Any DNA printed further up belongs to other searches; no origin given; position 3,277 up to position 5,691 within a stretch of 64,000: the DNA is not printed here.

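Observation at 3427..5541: Secreted NHL-type propeller fused to a Yip1-like membrane domain inside a transporter operon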

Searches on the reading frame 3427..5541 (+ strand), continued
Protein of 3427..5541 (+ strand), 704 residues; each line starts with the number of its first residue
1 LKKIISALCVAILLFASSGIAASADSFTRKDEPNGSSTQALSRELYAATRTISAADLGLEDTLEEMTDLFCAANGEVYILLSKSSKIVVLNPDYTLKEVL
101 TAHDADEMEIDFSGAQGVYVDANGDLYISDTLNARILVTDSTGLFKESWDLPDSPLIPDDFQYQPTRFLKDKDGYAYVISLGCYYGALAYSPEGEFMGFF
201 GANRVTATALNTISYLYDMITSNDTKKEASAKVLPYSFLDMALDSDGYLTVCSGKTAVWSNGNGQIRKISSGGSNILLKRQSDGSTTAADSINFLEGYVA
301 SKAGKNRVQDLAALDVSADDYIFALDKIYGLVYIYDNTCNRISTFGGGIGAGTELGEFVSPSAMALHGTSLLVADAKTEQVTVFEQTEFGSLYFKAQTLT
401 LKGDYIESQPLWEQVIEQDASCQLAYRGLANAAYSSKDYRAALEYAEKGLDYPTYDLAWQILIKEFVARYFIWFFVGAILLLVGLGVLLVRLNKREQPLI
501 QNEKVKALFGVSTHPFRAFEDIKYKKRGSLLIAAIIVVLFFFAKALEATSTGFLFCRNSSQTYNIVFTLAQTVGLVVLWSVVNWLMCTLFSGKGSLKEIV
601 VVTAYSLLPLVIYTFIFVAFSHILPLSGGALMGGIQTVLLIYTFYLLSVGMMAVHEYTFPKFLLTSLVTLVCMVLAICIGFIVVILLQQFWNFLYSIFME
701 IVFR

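Call 19: predict_structure(alignment_id=A1)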
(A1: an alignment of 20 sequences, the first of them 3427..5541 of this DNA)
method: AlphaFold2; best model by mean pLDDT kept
length: 704 residues; sequences in the alignment: 20
mean_pLDDT: 79.0   pTM: 0.65
mean pLDDT of the five models: 79.0, 77.0, 76.6, 74.2, 74.2
residues with pLDDT >= 90: 171; 70-90: 381; 50-70: 95; < 50: 57
segments of 3 or more residues with pLDDT < 50: 15-24, 203-216, 226-235, 302-304, 351-353, 552-562
pLDDT, mean of each block of 10 residues (from residue 1): 66 47 53 65 81 84 86 93 92 93 91 93 93 94 92 79 89 89 76 84 43 47 47 57 87 74 77 75 68 65 60 90 87 84 71 62 92 89 91 93 92 91 88 92 88 80 79 75 77 63 81 86 86 87 75 49 65 86 86 88 91 83 67 82 88 86 83 83 80 80 57
secondary structure, 60 per line:
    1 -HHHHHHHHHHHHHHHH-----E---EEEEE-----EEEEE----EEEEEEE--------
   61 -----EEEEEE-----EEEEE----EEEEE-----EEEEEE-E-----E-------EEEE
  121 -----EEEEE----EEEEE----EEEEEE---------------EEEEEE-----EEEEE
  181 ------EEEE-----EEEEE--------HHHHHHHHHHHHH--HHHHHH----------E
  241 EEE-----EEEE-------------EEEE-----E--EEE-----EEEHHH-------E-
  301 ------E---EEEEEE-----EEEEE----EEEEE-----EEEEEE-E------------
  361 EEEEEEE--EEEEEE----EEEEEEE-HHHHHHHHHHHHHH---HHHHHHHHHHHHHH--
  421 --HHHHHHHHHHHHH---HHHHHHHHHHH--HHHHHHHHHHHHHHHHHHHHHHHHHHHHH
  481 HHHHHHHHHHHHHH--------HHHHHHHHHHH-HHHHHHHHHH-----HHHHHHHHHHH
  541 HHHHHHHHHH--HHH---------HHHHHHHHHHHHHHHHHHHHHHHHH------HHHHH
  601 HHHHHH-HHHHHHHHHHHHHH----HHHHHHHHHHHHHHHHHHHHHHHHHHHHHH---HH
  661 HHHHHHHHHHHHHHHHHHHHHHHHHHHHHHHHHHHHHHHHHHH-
elements in order (helices of 4 or more, strands of 3 or more residues): H2-17 E27-31 E37-41 E46-52 E66-71 E77-81 E86-90 E96-101 E117-120 E126-130 E135-139 E144-149 E165-170 E176-180 E187-190 E196-200 H209-221 H224-229 E240-243 E249-252 E266-269 E278-280 E286-288 E311-316 E322-326 E331-335 E341-346 E361-367 E370-375 E380-386 H388-401 H405-418 H423-435 H439-449 H452-494 H503-513 H515-524 H530-550 H565-589 H596-606 H608-621 H626-655 H659-703

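Call 21: search_solved_structures(query=A1, max_evalue=1)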
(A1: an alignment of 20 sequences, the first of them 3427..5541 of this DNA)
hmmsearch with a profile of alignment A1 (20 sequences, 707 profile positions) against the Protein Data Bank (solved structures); distinct sequences matched with E-value up to 1: 83 (the best 60 are shown).
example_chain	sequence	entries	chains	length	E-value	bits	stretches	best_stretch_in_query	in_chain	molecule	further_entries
9qhb_A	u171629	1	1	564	2.1e-23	85.8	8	401-454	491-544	Engineered tetratricopeptide repeat protein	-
8bu0_A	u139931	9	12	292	1.4e-15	60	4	401-454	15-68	Consensus tetratricopeptide repeat protein | Crystal structure of an 8-repeat consensus TPR superhelix with Zinc. | Monomer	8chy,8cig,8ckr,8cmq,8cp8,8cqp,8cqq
6d69_A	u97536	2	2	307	4.6e-14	54.9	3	317-389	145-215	NHL Repeat Region of D. melanogaster Thin | Thin, isoform D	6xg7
9qhc_A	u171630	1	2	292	4.5e-13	51.7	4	401-454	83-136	Engineered tetratricopeptide repeat protein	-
7b2r_A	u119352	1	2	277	5e-13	51.5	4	111-159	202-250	Tripartite motif-containing protein 2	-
7qrv_A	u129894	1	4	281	5.1e-13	51.5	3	111-159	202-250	Tripartite motif-containing protein 2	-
7b96_A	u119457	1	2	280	5.1e-13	51.5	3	111-159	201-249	Isoform 2 of Tripartite motif-containing protein 2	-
7qrw_A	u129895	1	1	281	2.7e-12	49.1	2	113-159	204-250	Isoform 4 of Tripartite motif-containing protein 3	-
8j72_A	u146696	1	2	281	4e-09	38.6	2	317-388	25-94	E3 ubiquitin-protein ligase TRIM71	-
7qrx_A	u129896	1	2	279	4.8e-09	38.4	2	317-388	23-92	E3 ubiquitin-protein ligase TRIM71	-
9jur_A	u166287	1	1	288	5.8e-09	38.1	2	317-388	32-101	E3 ubiquitin-protein ligase TRIM71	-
2fo7_A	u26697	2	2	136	1.1e-08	37.2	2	401-454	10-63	SYNTHETIC CONSENSUS TPR PROTEIN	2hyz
8ch0_A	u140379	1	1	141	1.2e-08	37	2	401-454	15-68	Consensus tetratricopeptide repeat protein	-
5ex7_A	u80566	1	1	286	2.8e-08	35.8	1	112-153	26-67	Brain tumor protein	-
1na0_A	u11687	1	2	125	3.1e-08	35.7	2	401-454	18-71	designed protein CTPR3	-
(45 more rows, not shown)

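Call 23: fold_search(model_id=the predicted structure, library=pdb)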
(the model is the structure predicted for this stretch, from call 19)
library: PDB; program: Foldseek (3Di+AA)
matches with E <= 10: 1248; with E <= 0.001: 215
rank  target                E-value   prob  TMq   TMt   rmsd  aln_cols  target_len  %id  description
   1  8j72_B                1.0e-13  1.00  0.32  0.76   5.6       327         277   15  Crystal structure of mammalian Trim71 in complex with lncRNA Trincr1 (released 2024-03-06)
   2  8j72_A                1.7e-13  1.00  0.32  0.76   5.5       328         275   16  Crystal structure of mammalian Trim71 in complex with lncRNA Trincr1 (released 2024-03-06)
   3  6fq3_A                2.3e-13  1.00  0.33  0.57   5.0       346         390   16  Crystal structure of Danio rerio Lin41 filamin-NHL domains in complex with lin-29A 5'UTR 13mer RNA (released 2018-05-09)
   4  6xg7                  2.4e-13  1.00  0.32  0.74   7.9       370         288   16  1.3 A Resolution Structure of the of the NHL Repeat Region of D. melanogaster Thin (released 2020-12-16)
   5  6fpt_B                4.4e-13  1.00  0.31  0.54   9.7       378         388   16  Crystal structure of Danio rerio Lin41 filamin-NHL domains (released 2018-05-09)
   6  7qrx_A                4.8e-13  1.00  0.33  0.78   5.0       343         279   18  Crystal structure of NHL domain of TRIM71 (released 2022-05-04)
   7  9jur                  6.6e-13  1.00  0.32  0.76   5.6       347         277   16  Crystal Structure of NHL domain of human E3 ubiquitin-protein ligase TRIM71 (released 2025-04-30)
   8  6fpt_A                1.4e-12  1.00  0.31  0.53   9.5       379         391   15  Crystal structure of Danio rerio Lin41 filamin-NHL domains (released 2018-05-09)
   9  7qrv_D                3.7e-12  1.00  0.31  0.72   5.3       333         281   14  Crystal structure of NHL domain of TRIM2 (full C-terminal) (released 2022-05-04)
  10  6d69                  6.4e-12  1.00  0.34  0.76   4.9       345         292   17  Crystal Structure of the NHL Repeat Region of D. melanogaster Thin (released 2019-04-24)
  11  7qrw                  6.4e-12  1.00  0.30  0.71   5.4       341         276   15  Crystal structure of NHL domain of TRIM3 (released 2022-05-04)
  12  7qrv_B                1.2e-11  1.00  0.31  0.73   5.0       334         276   15  Crystal structure of NHL domain of TRIM2 (full C-terminal) (released 2022-05-04)
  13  7b96_A                2.1e-11  1.00  0.29  0.69   5.5       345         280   14  NHL domain of human TRIM2 (released 2022-01-12)
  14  7b2r_A                2.5e-11  1.00  0.31  0.74   4.5       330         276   16  Crystal structure of NHL domain of TRIM2 (released 2021-01-13)
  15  7qrv_A                2.9e-11  1.00  0.31  0.73   4.8       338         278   14  Crystal structure of NHL domain of TRIM2 (full C-terminal) (released 2022-05-04)
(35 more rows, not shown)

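Call 28: search_protein_families(library=pfam, proteins=[L046:2091-3563:+, L046:3532-5277:+, L046:5287-8091:+, L002:1005-2525:+, L002:2516-4021:+, L052:16262-17767:+, L052:17774-22120:+, L046:15313-18657:+, L010:15253-21978:+, L040:15269-19285:+], max_evalue=0.01)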
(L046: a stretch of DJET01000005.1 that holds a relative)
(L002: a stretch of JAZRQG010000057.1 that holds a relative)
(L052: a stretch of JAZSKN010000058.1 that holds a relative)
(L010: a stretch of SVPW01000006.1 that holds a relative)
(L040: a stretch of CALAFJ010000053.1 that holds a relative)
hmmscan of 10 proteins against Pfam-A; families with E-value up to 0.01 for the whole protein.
L046:2091-3563:+ (491 aa): 1 family
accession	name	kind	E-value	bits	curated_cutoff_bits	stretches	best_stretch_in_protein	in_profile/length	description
PF13416.11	SBP_bac_8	-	1.7e-12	48.2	27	1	125-410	1-249/279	Bacterial extracellular solute-binding protein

L046:3532-5277:+ (582 aa): 1 family
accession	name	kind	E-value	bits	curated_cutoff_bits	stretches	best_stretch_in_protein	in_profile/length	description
PF14421.12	LmjF365940-deam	-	0.0097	16.1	27.1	0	32-130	93-190/218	LmjF365940 subfamily CDD/CDA-like deaminase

L046:5287-8091:+ (935 aa): 2 families
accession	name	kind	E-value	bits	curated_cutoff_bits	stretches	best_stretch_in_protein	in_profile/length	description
PF13416.11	SBP_bac_8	-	7.2e-19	69.1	27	1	572-846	27-260/279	Bacterial extracellular solute-binding protein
PF01547.30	SBP_bac_1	-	6.8e-18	66.1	26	1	550-835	12-306/307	Bacterial extracellular solute-binding protein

L002:1005-2525:+ (507 aa): 1 family
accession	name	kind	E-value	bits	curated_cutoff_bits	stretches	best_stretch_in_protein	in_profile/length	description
PF13229.12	Beta_helix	-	4.6e-07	30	25.9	1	265-398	31-142/158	Right handed beta helix region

L002:2516-4021:+ (502 aa): 1 family
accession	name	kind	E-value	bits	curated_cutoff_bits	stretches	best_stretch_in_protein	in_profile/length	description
PF20953.2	Caud_bapl16_3rd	-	0.0099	16.2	27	0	416-463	23-67/84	Phage tail base-plate attachment protein C-terminal insertion domain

L052:16262-17767:+ (502 aa): 1 family
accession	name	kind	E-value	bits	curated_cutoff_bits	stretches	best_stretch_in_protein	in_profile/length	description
PF01547.30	SBP_bac_1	-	1.3e-21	78.4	26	1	129-422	9-305/307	Bacterial extracellular solute-binding protein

L052:17774-22120:+ (1449 aa): 3 families
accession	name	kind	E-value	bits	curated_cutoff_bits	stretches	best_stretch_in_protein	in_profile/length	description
PF02018.23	CBM_4_9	-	1.2e-14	55.3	25.9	1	77-189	18-131/136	Carbohydrate binding domain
PF05979.17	DUF896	-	3.3e-07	30.5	24.2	0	966-985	39-58/64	Bacterial protein of unknown function (DUF896)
PF16967.11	TcfC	-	0.00087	19.2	29.4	0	730-745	39-54/68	E-set like domain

L046:15313-18657:+ (1115 aa): 14 families
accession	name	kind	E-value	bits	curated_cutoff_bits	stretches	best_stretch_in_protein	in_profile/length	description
PF13620.12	CarboxypepD_reg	-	4.7e-17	62.6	32.3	2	886-966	1-81/82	Carboxypeptidase regulatory-like domain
PF13715.12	CarbopepD_reg_2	-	8.4e-09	35.8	32.2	2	887-938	1-50/88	CarboxypepD_reg-like domain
PF17802.7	SpaA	-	4e-07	30.5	23.1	1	1007-1041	31-57/91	Prealbumin-like fold domain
PF14686.12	fn3_3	-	8.2e-07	29.2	24.4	1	1022-1048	31-57/75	Polysaccharide lyase family 4, domain II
PF09430.16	EMC7_beta-sandw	-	1.1e-06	29.3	26.6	0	897-938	5-45/122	ER membrane protein complex subunit 7, beta-sandwich domain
PF17210.9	SdrD_B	-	6.5e-06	26.7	29.7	0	1018-1048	40-70/112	SdrD B-like domain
PF15976.11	CooC_C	-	9.7e-06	26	29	1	878-927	10-54/93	CS1-pili formation C-terminal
PF00775.27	Dioxygenase_C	-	1.8e-05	24.7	27.3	0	1018-1042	76-100/182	Dioxygenase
PF20598.4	DUF6795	-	0.00077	20.2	27.4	0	894-931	7-48/103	Domain of unknown function (DUF6795)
PF24025.1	Ig_DR_A0283-like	-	0.0022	18.7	27.1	0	891-951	13-73/102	DR_A0283-like, Ig-like domain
PF02369.22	Big_1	-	0.0026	18.3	34.9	1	878-925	12-63/93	Bacterial Ig-like domain (group 1)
PF08400.16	phage_tail_N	-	0.0027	18.2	26.6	0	998-1043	18-63/134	Prophage tail fibre N-terminal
PF10670.15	DUF4198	-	0.0033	18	34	0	895-934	156-201/209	Domain of unknown function (DUF4198)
PF23193.1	NOMO_3rd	-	0.0056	17.2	27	0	993-1051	35-93/120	NOMO third transthyretin-like domain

L010:15253-21978:+ (2242 aa): 3 families
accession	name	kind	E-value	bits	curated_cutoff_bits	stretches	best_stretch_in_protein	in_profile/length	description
PF13472.12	Lipase_GDSL_2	-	1e-12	49.4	32.9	1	533-736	2-178/178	GDSL-like Lipase/Acylhydrolase family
PF00657.28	Lipase_GDSL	-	1e-05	26.2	23.6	1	531-741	2-208/208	GDSL-like Lipase/Acylhydrolase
PF02368.24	Big_2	-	0.0096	16.3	22.8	1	1585-1629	11-55/79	Bacterial Ig-like domain (group 2)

L040:15269-19285:+ (1339 aa): 5 families
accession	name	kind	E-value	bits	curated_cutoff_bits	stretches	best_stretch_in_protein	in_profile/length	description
PF13620.12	CarboxypepD_reg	-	5.7e-09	36.6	32.3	1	1204-1259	1-55/82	Carboxypeptidase regulatory-like domain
PF23616.1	Ig_GEX2_N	-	4.4e-08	33.6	27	0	742-778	54-90/105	GEX2 N-terminal Ig-like domain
PF00630.25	Filamin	-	1.5e-07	32.6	26.9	0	260-292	50-81/93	Filamin/ABP280 repeat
PF17802.7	SpaA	-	0.00013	22.5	23.1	1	1212-1256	11-56/91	Prealbumin-like fold domain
PF16405.10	DUF5013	-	0.0022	18.6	28.5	0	847-902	45-101/149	Domain of unknown function (DUF5013)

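Call 31: search_dna_similar(query=window:3427-5541:+, collection=plasmids, mode=protein, max_evalue=0.001, max_rows=20)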
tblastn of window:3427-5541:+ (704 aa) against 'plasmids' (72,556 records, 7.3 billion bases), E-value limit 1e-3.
Records with a match: 2; places in all: 2; records where one place covers at least 80% of the query: 2.
Best place of each record, by identity: <60% 2.
By first word of the organism name: Butyrivibrio 1; Paenibacillus 1.
By predicted mobility (MOB-suite, as given by PLSDB): non-mobilizable 2.
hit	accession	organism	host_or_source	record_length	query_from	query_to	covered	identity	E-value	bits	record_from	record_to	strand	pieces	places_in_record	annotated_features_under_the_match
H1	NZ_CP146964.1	Butyrivibrio fibrisolvens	Bovinae,Bovine rumen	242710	52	704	89%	29.8%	1e-56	247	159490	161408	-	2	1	NHL repeat-containing protein | YIP1 family protein | DUF5696 domain-containing protein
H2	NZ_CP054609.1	Paenibacillus cellulosilyticus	cell culture,soil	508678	63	704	91%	26.1%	2e-50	198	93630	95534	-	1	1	YIP1 family protein | DUF5696 domain-containing protein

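Call 32: get_annotated_region(hit=H1, flank=12000)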
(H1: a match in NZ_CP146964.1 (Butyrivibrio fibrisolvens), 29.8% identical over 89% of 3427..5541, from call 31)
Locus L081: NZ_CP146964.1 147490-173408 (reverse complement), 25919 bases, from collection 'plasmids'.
description: Butyrivibrio fibrisolvens strain D1 plasmid pNP243, complete sequence
organism: Butyrivibrio fibrisolvens (NCBI taxid 831)
taxonomy: Bacteria; Bacillota; Clostridia; Lachnospirales; Lachnospiraceae; Butyrivibrio; Butyrivibrio fibrisolvens
host: -; source: Bovinae,Bovine rumen; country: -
typing (MOB-suite, as given by PLSDB): non-mobilizable
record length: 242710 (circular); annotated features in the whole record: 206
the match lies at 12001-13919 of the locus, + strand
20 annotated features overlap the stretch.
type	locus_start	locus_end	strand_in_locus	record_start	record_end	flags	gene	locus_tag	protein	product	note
CDS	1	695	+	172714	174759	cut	-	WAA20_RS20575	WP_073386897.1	UvrD-helicase domain-containing protein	-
CDS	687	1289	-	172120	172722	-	-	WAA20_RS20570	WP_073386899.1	hypothetical protein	-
CDS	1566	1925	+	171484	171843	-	-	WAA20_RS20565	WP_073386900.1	hypothetical protein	-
CDS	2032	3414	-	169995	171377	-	-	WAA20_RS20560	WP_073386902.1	response regulator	GO:0000160 - phosphorelay signal transduction system [Evidence IEA]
CDS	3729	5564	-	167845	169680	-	-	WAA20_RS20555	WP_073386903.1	histidine kinase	GO:0000160 - phosphorelay signal transduction system [Evidence IEA]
CDS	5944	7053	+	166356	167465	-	-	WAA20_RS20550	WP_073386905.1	glycoside hydrolase family 43 protein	-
CDS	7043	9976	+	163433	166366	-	-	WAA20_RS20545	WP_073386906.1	extracellular solute-binding protein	-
CDS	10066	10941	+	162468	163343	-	-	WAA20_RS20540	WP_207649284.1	sugar ABC transporter permease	-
CDS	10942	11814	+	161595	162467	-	-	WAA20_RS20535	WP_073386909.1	carbohydrate ABC transporter permease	GO:0008643 - carbohydrate transport [Evidence IEA]; GO:0055085 - transmembrane transport [Evidence IEA]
CDS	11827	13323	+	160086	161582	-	-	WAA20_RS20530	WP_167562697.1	NHL repeat-containing protein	-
CDS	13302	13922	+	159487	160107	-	-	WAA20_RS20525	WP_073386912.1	YIP1 family protein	-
CDS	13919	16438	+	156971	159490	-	-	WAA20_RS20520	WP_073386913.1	DUF5696 domain-containing protein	-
CDS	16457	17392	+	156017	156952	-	-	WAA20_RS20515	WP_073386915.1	sugar ABC transporter permease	-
CDS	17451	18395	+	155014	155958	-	-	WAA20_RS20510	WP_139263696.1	carbohydrate ABC transporter permease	GO:0008643 - carbohydrate transport [Evidence IEA]; GO:0055085 - transmembrane transport [Evidence IEA]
CDS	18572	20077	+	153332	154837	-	-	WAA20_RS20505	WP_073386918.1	extracellular solute-binding protein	-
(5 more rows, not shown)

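Call 33: get_annotated_region(hit=H2, flank=12000)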
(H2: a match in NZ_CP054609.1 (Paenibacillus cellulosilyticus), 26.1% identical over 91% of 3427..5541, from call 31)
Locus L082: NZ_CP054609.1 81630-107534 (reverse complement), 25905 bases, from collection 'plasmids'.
description: Paenibacillus cellulosilyticus strain KACC 14175 plasmid unnamed1, complete sequence
organism: Paenibacillus cellulosilyticus (NCBI taxid 375489)
taxonomy: Bacteria; Bacillota; Bacilli; Bacillales; Paenibacillaceae; Paenibacillus; Paenibacillus cellulosilyticus
host: -; source: cell culture,soil; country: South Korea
typing (MOB-suite, as given by PLSDB): non-mobilizable
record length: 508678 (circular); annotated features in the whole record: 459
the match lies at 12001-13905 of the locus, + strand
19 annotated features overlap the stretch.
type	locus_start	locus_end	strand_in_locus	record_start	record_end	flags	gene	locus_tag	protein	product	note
CDS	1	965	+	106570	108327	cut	-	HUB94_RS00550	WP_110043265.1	DAK2 domain-containing protein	-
CDS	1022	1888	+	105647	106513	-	-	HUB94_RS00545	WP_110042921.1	DegV family protein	-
CDS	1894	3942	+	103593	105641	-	recG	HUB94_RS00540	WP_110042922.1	ATP-dependent DNA helicase RecG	GO:0006310 - DNA recombination [Evidence IEA]; GO:0006281 - DNA repair [Evidence IEA]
CDS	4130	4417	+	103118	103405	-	-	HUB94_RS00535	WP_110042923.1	stage VI sporulation protein F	-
CDS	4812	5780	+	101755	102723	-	-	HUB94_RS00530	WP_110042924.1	aldo/keto reductase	-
CDS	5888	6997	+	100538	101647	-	ugpC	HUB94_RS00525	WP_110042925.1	sn-glycerol-3-phosphate ABC transporter ATP-binding protein UgpC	-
CDS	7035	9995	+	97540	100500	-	-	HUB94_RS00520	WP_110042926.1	extracellular solute-binding protein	-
CDS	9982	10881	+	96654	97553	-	-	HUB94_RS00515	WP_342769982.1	sugar ABC transporter permease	-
CDS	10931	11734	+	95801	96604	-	-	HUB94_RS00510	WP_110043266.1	carbohydrate ABC transporter permease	GO:0008643 - carbohydrate transport [Evidence IEA]; GO:0055085 - transmembrane transport [Evidence IEA]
CDS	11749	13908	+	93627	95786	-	-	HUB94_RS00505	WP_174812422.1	YIP1 family protein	-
CDS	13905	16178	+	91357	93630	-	-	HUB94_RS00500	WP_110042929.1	DUF5696 domain-containing protein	-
CDS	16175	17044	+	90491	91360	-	-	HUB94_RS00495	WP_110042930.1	sugar ABC transporter permease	-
CDS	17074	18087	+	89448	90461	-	-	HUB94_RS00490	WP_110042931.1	carbohydrate ABC transporter permease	GO:0008643 - carbohydrate transport [Evidence IEA]; GO:0055085 - transmembrane transport [Evidence IEA]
CDS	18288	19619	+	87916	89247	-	-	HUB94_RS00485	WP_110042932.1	LLM class flavin-dependent oxidoreductase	-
CDS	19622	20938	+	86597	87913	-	-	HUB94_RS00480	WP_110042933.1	LLM class flavin-dependent oxidoreductase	-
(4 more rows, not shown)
